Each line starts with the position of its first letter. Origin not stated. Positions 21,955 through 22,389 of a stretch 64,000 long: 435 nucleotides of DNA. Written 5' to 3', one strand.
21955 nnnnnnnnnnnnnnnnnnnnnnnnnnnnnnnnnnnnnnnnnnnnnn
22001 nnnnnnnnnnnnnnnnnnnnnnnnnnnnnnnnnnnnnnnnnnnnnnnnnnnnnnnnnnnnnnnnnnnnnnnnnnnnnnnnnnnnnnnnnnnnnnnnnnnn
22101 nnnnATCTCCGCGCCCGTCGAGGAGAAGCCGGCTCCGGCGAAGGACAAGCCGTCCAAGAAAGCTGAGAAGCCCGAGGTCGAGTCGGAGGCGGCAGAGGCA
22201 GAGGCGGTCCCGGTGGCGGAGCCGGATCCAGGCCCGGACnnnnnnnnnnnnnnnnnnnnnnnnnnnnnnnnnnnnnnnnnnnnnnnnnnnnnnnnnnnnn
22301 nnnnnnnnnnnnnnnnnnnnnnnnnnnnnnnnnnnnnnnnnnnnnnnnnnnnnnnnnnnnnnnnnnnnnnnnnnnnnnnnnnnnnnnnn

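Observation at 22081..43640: Histone-H1-like Lys/Pro/Ala/Glu linkers punctuate seven consecutive central super-repeats and reappear as the C-terminal tail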

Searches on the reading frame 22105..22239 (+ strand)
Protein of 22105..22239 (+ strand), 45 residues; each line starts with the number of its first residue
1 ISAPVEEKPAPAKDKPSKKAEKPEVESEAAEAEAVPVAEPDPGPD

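Call 48: search_protein_families(library=pfam, proteins=[window:22105-22239:+], max_evalue=10)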
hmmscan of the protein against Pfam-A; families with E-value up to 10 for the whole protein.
seq(45 aa): 0 families
